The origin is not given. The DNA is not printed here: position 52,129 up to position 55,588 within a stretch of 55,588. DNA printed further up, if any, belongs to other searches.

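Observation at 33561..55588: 22-kb co-directional operon in which 15 of at least 19 proteins carry type IV-pilin-like (class III) N-termini, alongside giant Cys-rich surface proteins and a murein hydrolase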

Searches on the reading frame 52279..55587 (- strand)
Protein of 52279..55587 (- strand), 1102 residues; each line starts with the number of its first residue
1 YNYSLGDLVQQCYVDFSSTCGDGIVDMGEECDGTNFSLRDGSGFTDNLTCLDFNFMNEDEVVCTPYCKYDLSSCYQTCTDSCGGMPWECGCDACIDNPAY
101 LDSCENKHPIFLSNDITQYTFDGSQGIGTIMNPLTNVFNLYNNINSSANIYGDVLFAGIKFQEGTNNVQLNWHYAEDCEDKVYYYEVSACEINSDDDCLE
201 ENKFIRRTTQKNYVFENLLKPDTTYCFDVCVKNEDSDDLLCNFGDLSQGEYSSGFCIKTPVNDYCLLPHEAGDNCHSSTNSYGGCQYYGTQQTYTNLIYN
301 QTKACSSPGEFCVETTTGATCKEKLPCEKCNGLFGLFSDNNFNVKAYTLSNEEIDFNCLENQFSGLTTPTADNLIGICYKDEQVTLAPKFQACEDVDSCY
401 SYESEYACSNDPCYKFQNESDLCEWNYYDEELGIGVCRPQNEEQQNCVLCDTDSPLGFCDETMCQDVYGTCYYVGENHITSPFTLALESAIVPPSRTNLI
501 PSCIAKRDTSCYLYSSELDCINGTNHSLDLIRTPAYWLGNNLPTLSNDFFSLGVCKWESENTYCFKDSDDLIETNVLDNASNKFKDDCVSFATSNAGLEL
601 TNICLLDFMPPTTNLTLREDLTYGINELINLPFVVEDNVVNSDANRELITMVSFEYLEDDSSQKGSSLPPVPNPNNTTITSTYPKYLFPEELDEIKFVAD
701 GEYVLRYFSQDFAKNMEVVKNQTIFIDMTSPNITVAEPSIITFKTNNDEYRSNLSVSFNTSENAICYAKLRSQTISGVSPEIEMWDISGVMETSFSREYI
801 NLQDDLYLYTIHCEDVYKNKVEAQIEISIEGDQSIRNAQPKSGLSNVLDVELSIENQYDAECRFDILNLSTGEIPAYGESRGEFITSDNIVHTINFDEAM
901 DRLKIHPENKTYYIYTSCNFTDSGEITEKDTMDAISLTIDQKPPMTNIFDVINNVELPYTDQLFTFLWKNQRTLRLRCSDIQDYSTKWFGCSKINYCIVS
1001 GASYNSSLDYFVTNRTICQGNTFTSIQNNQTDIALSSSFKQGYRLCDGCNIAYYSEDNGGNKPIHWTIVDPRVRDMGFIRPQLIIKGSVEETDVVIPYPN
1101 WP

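Call 7: search_protein_families(library=pfam, max_evalue=0.01, proteins=[window:52279-55587:-])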
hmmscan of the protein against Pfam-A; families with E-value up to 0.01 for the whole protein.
window:52279-55587:- (1102 aa): 1 family
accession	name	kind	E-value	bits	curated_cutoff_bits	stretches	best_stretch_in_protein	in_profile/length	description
PF00041.27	fn3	-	0.00015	22.3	25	1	161-235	8-72/84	Fibronectin type III domain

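Call 39: search_protein_families(library=ncbifam, max_evalue=0.01, proteins=[window:52279-55587:-])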
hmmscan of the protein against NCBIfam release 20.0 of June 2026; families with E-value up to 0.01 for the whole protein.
window:52279-55587:- (1102 aa): 1 family
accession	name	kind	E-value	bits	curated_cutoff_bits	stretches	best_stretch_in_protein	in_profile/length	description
TIGR02232.1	myxo_disulf_rpt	repeat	0.003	17.3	20.8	1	18-41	2-25/38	cysteine-rich acidic repeat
